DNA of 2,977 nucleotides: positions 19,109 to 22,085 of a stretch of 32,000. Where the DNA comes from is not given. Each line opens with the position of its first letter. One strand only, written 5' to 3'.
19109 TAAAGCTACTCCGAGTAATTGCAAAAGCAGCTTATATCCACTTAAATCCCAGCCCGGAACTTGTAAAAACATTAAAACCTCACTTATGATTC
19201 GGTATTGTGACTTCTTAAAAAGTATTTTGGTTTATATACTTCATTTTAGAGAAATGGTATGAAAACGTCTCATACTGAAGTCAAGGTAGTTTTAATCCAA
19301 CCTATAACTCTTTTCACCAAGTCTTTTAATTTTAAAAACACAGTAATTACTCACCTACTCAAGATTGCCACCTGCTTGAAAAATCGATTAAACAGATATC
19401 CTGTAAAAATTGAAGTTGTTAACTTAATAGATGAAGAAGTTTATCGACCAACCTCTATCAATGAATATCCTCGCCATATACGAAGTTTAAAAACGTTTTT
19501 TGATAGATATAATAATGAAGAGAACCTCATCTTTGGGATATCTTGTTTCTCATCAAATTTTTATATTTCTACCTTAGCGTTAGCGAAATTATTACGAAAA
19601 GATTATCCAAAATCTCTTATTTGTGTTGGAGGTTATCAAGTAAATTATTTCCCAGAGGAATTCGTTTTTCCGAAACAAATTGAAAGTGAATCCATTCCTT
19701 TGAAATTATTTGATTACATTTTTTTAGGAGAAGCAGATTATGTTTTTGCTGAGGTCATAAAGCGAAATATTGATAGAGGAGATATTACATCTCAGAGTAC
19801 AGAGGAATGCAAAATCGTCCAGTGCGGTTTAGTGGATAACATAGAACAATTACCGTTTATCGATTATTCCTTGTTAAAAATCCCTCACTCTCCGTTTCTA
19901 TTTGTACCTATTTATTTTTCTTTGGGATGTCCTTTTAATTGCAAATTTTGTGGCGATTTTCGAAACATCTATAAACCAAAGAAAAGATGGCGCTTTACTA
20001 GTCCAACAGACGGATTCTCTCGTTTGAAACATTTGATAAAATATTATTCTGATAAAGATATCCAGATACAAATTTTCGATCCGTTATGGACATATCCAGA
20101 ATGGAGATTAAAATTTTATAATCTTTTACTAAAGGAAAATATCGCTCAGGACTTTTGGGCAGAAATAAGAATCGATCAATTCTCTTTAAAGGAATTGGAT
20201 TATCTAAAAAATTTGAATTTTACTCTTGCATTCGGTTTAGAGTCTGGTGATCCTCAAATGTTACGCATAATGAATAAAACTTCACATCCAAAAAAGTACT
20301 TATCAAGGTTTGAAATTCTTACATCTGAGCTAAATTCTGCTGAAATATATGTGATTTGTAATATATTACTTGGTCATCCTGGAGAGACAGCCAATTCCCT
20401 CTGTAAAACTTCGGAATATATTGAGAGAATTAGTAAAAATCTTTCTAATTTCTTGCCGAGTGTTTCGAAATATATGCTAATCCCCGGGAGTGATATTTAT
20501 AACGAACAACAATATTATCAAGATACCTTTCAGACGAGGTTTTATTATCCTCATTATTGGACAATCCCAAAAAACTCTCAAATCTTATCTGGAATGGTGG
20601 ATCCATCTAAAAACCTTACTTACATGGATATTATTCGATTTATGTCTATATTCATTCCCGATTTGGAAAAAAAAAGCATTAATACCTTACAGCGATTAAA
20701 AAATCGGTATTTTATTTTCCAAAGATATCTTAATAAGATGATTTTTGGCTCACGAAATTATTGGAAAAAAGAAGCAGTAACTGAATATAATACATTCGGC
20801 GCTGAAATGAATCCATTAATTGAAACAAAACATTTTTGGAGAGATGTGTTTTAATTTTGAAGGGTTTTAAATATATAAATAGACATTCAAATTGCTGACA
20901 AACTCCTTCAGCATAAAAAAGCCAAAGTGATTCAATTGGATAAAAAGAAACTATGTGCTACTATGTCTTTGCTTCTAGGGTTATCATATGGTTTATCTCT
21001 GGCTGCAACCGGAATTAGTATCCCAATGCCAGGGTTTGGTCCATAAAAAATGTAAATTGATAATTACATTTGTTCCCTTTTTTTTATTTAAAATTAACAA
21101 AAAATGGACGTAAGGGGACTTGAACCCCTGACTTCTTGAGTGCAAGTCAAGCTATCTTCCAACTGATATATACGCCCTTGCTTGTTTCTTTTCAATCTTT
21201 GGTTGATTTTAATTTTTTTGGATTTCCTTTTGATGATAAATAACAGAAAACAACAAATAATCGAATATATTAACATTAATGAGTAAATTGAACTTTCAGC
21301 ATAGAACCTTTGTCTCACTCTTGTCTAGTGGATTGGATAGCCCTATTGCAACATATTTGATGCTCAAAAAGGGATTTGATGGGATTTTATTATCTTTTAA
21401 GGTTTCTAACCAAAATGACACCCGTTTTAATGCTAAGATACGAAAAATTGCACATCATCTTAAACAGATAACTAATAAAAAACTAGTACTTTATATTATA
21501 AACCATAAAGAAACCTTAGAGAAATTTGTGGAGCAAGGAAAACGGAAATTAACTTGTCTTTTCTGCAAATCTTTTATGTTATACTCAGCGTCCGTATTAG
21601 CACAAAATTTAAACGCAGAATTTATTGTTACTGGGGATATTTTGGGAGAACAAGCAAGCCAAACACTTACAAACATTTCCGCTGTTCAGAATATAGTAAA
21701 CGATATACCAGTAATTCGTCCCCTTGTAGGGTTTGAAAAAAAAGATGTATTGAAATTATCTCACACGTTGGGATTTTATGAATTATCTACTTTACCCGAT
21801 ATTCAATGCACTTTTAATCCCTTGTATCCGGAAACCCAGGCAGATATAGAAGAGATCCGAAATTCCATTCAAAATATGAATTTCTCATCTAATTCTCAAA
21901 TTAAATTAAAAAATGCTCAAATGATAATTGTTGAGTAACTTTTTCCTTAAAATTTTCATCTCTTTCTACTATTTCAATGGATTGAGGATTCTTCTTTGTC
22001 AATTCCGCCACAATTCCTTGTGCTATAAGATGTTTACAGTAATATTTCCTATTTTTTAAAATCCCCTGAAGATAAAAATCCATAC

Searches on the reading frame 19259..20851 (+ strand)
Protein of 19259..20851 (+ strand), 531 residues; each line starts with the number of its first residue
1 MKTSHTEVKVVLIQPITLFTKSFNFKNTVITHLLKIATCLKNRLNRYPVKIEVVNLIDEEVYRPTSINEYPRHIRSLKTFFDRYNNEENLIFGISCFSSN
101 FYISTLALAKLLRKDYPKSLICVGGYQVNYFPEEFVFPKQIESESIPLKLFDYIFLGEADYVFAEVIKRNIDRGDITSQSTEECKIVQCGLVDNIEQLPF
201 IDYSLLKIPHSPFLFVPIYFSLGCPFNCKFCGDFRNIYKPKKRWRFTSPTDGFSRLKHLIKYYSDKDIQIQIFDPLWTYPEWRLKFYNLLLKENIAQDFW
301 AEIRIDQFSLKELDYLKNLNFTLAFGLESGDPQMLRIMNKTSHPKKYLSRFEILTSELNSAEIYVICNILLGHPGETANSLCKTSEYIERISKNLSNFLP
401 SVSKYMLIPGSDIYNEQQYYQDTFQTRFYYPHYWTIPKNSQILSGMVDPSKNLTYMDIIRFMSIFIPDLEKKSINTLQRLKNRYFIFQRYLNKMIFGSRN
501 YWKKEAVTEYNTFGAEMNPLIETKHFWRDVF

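Call 5: search_protein_families(library=pfam, proteins=[window:19259-20851:+], max_evalue=0.01)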
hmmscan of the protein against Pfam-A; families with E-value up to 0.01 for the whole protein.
window:19259-20851:+ (531 aa): 1 family
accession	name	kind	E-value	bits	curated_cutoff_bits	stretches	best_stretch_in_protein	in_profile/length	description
PF04055.27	Radical_SAM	-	2.9e-10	41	29.5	1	219-386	2-164/166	Radical SAM superfamily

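Call 6: search_protein_families(library=ncbifam, proteins=[window:19259-20851:+], max_evalue=1)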
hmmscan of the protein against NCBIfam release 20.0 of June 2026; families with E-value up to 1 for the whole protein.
window:19259-20851:+ (531 aa): 17 families
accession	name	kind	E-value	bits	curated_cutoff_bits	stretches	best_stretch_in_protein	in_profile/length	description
TIGR04479.1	bcpD_PhpK_rSAM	subfamily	1.7e-11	43.2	600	1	201-472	228-486/504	PhpK family radical SAM P-methyltransferase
NF038361.1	rSAM_Sden_1168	equivalog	3.8e-11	42.2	575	1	49-416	100-472/560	Sden_1168 family B12-binding radical SAM P-methyltransferase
TIGR04013.1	B12_SAM_MJ_1487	hypoth_equivalog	2.4e-10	39.8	251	2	148-232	88-168/382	TIGR04013 family B12-binding domain/radical SAM domain-containing protein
TIGR03471.1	HpnJ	equivalog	6.2e-10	38.5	577.6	1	100-416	79-386/472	hopanoid biosynthesis associated radical SAM protein HpnJ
TIGR04190.1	B12_SAM_Ta0216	equivalog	7e-08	31.5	500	2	208-420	209-429/554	TIGR04190 family B12-binding domain/radical SAM domain protein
NF050148.1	rSAM_ApyD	equivalog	7.5e-07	27.9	750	1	105-417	90-393/645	RiPP biosynthesis radical SAM protein ApyD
TIGR03975.1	rSAM_ocin_1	subfamily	1.9e-06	26.7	281.85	1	85-389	125-428/606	RiPP maturation radical SAM C-methyltransferase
TIGR00089.1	TIGR00089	subfamily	9.5e-06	24.6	251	1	323-392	252-319/429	MiaB/RimO family radical SAM methylthiotransferase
NF033070.1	rSAM_AprD4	equivalog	4e-05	22.7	500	1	218-398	199-373/456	AprD4 family radical SAM diol-dehydratase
TIGR01579.1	MiaB-like-C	equivalog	0.00012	21.5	357.05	1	322-391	251-318/416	tRNA (N(6)-L-threonylcarbamoyladenosine(37)-C(2))-methylthiotransferase MtaB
TIGR04367.1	HpnR_B12_rSAM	equivalog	0.00029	19.5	650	1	96-353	65-319/490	hopanoid C-3 methylase HpnR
TIGR02026.1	BchE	equivalog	0.00032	19.7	481.35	1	94-263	69-238/497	magnesium-protoporphyrin IX monomethyl ester anaerobic oxidative cyclase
TIGR04014.1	B12_SAM_MJ_0865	equivalog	0.00047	19.1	360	1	301-392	249-337/434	methyl-coenzyme M reductase glutamine C-methyltransferase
TIGR01574.1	miaB-methiolase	equivalog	0.039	13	355.3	1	323-392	259-326/437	tRNA (N6-isopentenyl adenosine(37)-C2)-methylthiotransferase MiaB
TIGR02495.1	NrdG2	equivalog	0.16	11.2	131.15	1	218-237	20-38/193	anaerobic ribonucleoside-triphosphate reductase activating protein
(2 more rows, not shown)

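Call 7: search_protein_families(library=pfam, proteins=[window:19259-20851:+], max_evalue=10)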
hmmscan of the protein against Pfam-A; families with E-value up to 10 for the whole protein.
window:19259-20851:+ (531 aa): 2 families
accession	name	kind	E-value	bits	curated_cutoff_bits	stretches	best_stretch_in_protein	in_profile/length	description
PF04055.27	Radical_SAM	-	2.9e-10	41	29.5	1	219-386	2-164/166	Radical SAM superfamily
PF02310.24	B12-binding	-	0.023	15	32.1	1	80-137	43-100/121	B12 binding domain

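Call 9: find_homologous_proteins(query=window:19259-20851:+)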
Query window:19259-20851:+ (531 aa): 28 proteins with E <= 0.001 among 5077 candidates. Only proteins of 292 to 930 residues were searched: fused or split forms outside these lengths cannot appear, so this answer is no evidence that the protein stands alone or is whole; lengths 'longer' or 'shorter' looks for them.
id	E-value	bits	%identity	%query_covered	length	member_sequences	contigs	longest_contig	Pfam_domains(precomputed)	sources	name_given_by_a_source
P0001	0.0e+0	1226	100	100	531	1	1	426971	PF04055.28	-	-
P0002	9.8e-212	723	58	100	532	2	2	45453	PF04055.28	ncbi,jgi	ncbi:MAG: B12-binding domain-containing radical SAM protein [Promethearchaeota archaeon]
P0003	5.1e-211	720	58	100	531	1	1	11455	PF04055.28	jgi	jgi:radical SAM superfamily enzyme YgiQ (UPF0313 family)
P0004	2.2e-210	718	58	100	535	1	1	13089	PF04055.28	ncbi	-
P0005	6.7e-210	717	57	100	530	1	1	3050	PF04055.28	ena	-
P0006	2.3e-209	715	57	100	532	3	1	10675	PF04055.28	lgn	-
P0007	3.2e-202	691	56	100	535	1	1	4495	PF04055.28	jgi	jgi:radical SAM superfamily enzyme YgiQ (UPF0313 family)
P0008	4.0e-137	476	43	98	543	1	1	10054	PF04055.28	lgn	-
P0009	1.5e-135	471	43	98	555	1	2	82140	PF04055.28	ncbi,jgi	ncbi:MAG: B12-binding domain-containing radical SAM protein [Promethearchaeota archaeon]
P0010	4.3e-134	466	43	94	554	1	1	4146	PF04055.28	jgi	jgi:radical SAM superfamily enzyme YgiQ (UPF0313 family)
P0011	5.5e-134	466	42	93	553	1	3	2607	PF04055.28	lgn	-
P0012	2.3e-133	464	42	99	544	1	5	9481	PF04055.28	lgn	-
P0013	3.0e-126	440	57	61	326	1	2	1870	PF04055.28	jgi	jgi:radical SAM superfamily enzyme YgiQ (UPF0313 family)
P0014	1.6e-115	405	41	93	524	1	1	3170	PF04055.28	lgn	-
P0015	3.3e-115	404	41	95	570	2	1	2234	PF04055.28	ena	-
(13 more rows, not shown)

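Call 11: find_encoding_contigs(protein=P0002, flank=6000, max_places=3)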
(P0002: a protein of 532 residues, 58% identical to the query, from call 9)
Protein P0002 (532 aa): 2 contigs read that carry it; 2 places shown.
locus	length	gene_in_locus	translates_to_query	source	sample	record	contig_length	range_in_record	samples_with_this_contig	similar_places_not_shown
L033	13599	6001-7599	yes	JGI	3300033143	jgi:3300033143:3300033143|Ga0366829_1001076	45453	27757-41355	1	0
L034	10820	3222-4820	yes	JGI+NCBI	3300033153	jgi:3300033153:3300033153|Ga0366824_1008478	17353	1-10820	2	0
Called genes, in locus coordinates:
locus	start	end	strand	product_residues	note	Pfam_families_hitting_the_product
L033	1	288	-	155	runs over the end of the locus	PF04068:Fer4_RLI, PF04034:Ribo_biogen_C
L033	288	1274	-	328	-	-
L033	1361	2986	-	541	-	PF00118:Cpn60_TCP1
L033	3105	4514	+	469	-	PF01935:DUF87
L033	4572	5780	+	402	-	PF01926:MMR_HSR1, PF02421:FeoB_N (faint), PF08438:YGR210-like_G4, PF02824:TGS (weak)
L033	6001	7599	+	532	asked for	PF04055:Radical_SAM (weak)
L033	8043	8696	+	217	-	PF02568:ThiI, PF06508:QueC (faint)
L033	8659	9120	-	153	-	-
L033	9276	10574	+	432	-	PF13439:Glyco_transf_4 (weak), PF00534:Glycos_transf_1, PF13692:Glyco_trans_1_4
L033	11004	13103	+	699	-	PF02163:Peptidase_M50, PF00595:PDZ (faint), PF02163:Peptidase_M50 (weak)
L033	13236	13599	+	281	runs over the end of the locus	PF01171:ATP_bind_3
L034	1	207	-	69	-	PF00118:Cpn60_TCP1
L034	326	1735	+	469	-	PF01935:DUF87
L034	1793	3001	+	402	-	PF01926:MMR_HSR1, PF02421:FeoB_N (faint), PF08438:YGR210-like_G4, PF02824:TGS (weak)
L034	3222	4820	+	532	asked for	PF04055:Radical_SAM (weak)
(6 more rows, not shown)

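Call 12: find_encoding_contigs(protein=P0004, flank=6000, max_places=3)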
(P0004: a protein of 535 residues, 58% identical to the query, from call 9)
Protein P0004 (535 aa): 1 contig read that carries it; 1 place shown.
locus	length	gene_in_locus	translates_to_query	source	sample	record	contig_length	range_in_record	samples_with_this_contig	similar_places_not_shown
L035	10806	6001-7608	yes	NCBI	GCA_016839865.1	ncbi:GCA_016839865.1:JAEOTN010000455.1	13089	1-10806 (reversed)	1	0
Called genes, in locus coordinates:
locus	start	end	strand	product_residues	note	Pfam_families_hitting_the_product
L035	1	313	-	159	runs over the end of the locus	PF04068:Fer4_RLI, PF04034:Ribo_biogen_C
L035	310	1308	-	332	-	PF08923:MAPKK1_Int (faint)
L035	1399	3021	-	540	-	PF00118:Cpn60_TCP1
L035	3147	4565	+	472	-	PF01935:DUF87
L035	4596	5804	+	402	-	PF01926:MMR_HSR1, PF02421:FeoB_N (faint), PF08438:YGR210-like_G4, PF02824:TGS (weak)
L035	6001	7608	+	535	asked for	PF04055:Radical_SAM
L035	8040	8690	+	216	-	PF02568:ThiI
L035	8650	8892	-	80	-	-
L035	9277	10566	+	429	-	PF13439:Glyco_transf_4, PF00534:Glycos_transf_1, PF13692:Glyco_trans_1_4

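Call 13: find_encoding_contigs(protein=P0009, flank=6000, max_places=3)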
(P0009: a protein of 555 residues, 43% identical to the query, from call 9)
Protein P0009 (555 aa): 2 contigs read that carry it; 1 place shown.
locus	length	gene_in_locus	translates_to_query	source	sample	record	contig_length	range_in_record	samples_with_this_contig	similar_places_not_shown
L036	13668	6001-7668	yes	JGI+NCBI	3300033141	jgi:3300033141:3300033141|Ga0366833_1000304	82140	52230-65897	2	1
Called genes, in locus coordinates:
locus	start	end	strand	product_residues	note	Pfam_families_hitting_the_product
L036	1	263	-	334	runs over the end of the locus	-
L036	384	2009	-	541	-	PF00118:Cpn60_TCP1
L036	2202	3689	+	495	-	PF00206:Lyase_1, PF14698:ASL_C2 (faint)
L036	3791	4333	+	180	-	-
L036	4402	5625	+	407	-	PF01926:MMR_HSR1, PF02421:FeoB_N (weak), PF08438:YGR210-like_G4, PF02824:TGS (weak)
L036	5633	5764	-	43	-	-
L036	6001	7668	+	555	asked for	PF04055:Radical_SAM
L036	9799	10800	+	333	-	PF03259:Robl_LC7 (faint)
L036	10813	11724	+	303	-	-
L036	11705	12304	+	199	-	PF00025:Arf, PF00009:GTP_EFTU (faint), PF00071:Ras, PF08477:Roc (weak)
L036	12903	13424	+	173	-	-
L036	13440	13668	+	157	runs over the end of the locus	-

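Call 20: find_related_loci(query=A1, collection=metagenome_contigs, flank=6000)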
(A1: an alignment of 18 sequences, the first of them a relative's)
Query A1 (531 aa) in metagenome_contigs; peptide patterns used: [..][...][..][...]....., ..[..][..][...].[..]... (x = any residue, [..] = any of these).
254 stretches matched a pattern; 104 encode a relative of the query (tblastn E <= 1e-3); the best 80 are kept; 80 distinct loci.
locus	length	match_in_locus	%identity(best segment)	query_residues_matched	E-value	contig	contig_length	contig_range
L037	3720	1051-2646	58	1-531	0e+0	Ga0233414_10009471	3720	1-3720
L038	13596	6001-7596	59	1-531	0e+0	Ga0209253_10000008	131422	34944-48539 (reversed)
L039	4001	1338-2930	45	4-527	1e-147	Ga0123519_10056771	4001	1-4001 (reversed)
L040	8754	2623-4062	34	9-503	2e-74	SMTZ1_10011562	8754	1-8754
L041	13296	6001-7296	32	7-453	2e-59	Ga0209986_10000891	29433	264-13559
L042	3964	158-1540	26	10-495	3e-55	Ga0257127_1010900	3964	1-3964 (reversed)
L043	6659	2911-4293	26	10-495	4e-48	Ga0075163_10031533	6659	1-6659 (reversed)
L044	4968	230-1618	27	10-482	3e-47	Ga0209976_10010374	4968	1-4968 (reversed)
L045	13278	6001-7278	26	7-462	6e-47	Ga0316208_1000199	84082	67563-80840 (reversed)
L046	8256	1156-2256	28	93-473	1e-40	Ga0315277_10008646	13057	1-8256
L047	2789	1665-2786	27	9-411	5e-40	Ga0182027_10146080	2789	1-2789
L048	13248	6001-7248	26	9-455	4e-39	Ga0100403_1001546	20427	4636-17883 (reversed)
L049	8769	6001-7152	27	93-494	7e-37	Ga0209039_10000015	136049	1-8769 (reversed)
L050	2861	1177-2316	26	78-471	4e-36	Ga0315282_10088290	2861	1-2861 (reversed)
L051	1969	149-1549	24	10-482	5e-36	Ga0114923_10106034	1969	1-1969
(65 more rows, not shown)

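Call 21: find_related_loci(query=A1, collection=genome_contigs, flank=6000)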
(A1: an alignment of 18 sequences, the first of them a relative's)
Query A1 (531 aa) in genome_contigs; peptide patterns used: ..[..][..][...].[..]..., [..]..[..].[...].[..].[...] (x = any residue, [..] = any of these).
115 stretches matched a pattern; 1 encode a relative of the query (tblastn E <= 1e-3); 1 distinct loci.
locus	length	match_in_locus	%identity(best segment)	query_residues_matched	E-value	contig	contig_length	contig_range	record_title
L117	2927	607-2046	34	9-503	6e-76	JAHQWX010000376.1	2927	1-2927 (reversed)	MAG: Promethearchaeia archaeon isolate WORB4 WOR136_contig-100_3584, whole genome shotgun sequence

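Call 52: predict_structure(alignment_id=A1)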
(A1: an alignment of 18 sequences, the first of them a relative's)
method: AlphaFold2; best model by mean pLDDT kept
length: 531 residues; sequences in the alignment: 18
mean_pLDDT: 92.8   pTM: 0.91
mean pLDDT of the five models: 92.8, 91.8, 91.7, 90.9, 90.4
residues with pLDDT >= 90: 437; 70-90: 82; 50-70: 8; < 50: 4
segments of 3 or more residues with pLDDT < 50: 1-4
pLDDT, mean of each block of 10 residues (from residue 1): 65 94 86 96 93 94 92 97 92 95 97 96 96 95 90 97 96 93 95 92 90 90 86 86 90 96 93 85 97 95 93 96 95 95 96 97 96 97 98 95 95 95 97 91 95 97 98 96 90 94 93 70 88 88
secondary structure, 60 per line:
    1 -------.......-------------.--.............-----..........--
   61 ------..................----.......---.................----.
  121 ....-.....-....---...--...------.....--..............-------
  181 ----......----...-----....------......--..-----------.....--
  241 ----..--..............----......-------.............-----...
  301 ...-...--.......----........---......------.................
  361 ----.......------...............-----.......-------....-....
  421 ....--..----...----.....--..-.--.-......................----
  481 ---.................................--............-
elements in order: E8-14 H31-43 E49-55 H67-84 E89-95 H99-115 E120-124 H126-130 H132-135 E139-141 E144-146 E153-157 H160-173 E185-190 E213-218 H234-238 H249-262 E267-272 H280-292 E298-303 H310-316 E321-328 H332-337 H344-360 E365-371 H378-392 E398-404 H412-415 H417-424 H440-444 H455-476 H484-516 H519-530

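Call 56: fold_search(model_id=the predicted structure, library=pdb)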
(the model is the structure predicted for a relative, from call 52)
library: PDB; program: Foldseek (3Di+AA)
matches with E <= 10: 500; with E <= 0.001: 99
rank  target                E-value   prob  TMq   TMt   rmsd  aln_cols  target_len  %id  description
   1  6fd2_B                2.4e-14  1.00  0.59  0.68   8.3       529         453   14  Radical SAM 1,2-diol dehydratase AprD4 in complex with its substrate paromamine (released 2018-01-17)
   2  5ul3                  4.5e-14  1.00  0.58  0.44  10.4       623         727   14  Structure of Cobalamin-dependent S-adenosylmethionine radical enzyme OxsB with aqua-cobalamin bound (released 2017-04-19)
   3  9n1d                  4.8e-14  1.00  0.57  0.49   8.9       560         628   15  Crystal structure of CysS from Corallococcus sp. CA054B with 5'-deoxyadenosine and methionine bound (released 2026-01-28)
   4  6fd2_A                7.6e-14  1.00  0.57  0.66   8.4       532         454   14  Radical SAM 1,2-diol dehydratase AprD4 in complex with its substrate paromamine (released 2018-01-17)
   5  5ul4                  1.1e-13  1.00  0.59  0.45  10.3       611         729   13  Structure of Cobalamin-dependent S-adenosylmethionine radical enzyme OxsB with aqua-cobalamin and S-adenosylmethionine b (released 2017-04-19)
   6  9n1b                  1.1e-13  1.00  0.57  0.49   9.4       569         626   14  Crystal structure of CysS from Corallococcus sp. CA054B with 5'-deoxyadenosine, methionine, and pantetheinylated 3-metho (released 2026-01-28)
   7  9n1c                  4.0e-13  1.00  0.58  0.51   9.3       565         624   14  Crystal structure of CysS from Corallococcus sp. CA054B with 5'-deoxyadenosine, methionine, and pantetheinylated 3-ethox (released 2026-01-28)
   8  5ul2                  5.4e-13  1.00  0.59  0.45  10.5       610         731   14  Structure of Apo, SeMet-labeled Cobalamin-dependent S-adenosylmethionine radical enzyme OxsB (released 2017-04-19)
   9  7kdx_B                7.1e-13  1.00  0.58  0.47   9.7       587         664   15  Crystal structure of Streptomyces tokunonesis TokK with hydroxycobalamin, 5'-deoxyadenosine, and methionine (released 2022-01-12)
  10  7kdy_A                9.0e-13  1.00  0.58  0.48   9.3       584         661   15  Crystal structure of Streptomyces tokunonesis TokK with hydroxycobalamin, 5'-deoxyadenosine, methionine, and (2R)-pant (released 2022-01-12)
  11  7kdx_A                1.1e-12  1.00  0.56  0.46   9.9       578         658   15  Crystal structure of Streptomyces tokunonesis TokK with hydroxycobalamin, 5'-deoxyadenosine, and methionine (released 2022-01-12)
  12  7kdy_B                1.3e-12  1.00  0.58  0.48   9.7       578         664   14  Crystal structure of Streptomyces tokunonesis TokK with hydroxycobalamin, 5'-deoxyadenosine, methionine, and (2R)-pant (released 2022-01-12)
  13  9ccb                  4.5e-12  1.00  0.50  0.62   8.8       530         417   14  X-ray crystal structure of methyl-coenzyme M reductase glutamine methylase (MgmA) from Methanothermobacter marburgensis  (released 2025-01-01)
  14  6wtf_A                2.1e-11  1.00  0.52  0.51   7.1       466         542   12  Structure of radical S-adenosylmethionine methyltransferase, TsrM, from Kitasatospora setae with tryptophan substrate  (released 2020-12-23)
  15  6wte_A                3.1e-11  1.00  0.51  0.48   7.7       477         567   13  Structure of radical S-adenosylmethionine methyltransferase, TsrM, from Kitasatospora setae with cobalamin and [4Fe-4S (released 2020-12-23)
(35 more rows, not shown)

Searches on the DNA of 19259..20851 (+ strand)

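Call 18: search_rna_families(source=L036, start=7500, end=9900, threshold=gathering)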
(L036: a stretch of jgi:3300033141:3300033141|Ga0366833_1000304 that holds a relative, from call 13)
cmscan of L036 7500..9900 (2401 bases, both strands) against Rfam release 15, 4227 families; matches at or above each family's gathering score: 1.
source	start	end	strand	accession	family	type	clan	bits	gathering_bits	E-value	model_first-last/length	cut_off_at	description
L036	8017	9504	-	RF01959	SSU_rRNA_archaea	Gene; rRNA;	CL00111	1484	50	0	1-1478/1478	no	Archaeal small subunit ribosomal RNA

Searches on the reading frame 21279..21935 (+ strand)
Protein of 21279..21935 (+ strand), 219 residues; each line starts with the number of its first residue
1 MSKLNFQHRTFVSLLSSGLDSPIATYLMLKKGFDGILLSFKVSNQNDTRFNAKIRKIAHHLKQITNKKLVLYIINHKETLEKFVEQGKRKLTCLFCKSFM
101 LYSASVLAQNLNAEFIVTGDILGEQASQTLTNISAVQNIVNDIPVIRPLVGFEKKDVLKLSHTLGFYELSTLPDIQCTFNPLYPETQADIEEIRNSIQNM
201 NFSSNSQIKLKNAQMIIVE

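Call 5: search_protein_families(library=pfam, proteins=[window:21279-21935:+], max_evalue=0.01)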
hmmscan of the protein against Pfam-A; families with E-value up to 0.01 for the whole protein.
window:21279-21935:+ (219 aa): 2 families
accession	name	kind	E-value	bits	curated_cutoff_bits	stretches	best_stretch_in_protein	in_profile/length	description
PF02568.20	ThiI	-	2.7e-45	154.9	20.5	1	10-201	5-196/197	Thiamine biosynthesis protein (ThiI)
PF06508.19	QueC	-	6.7e-06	26.2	22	1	12-167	3-176/210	Queuosine biosynthesis protein QueC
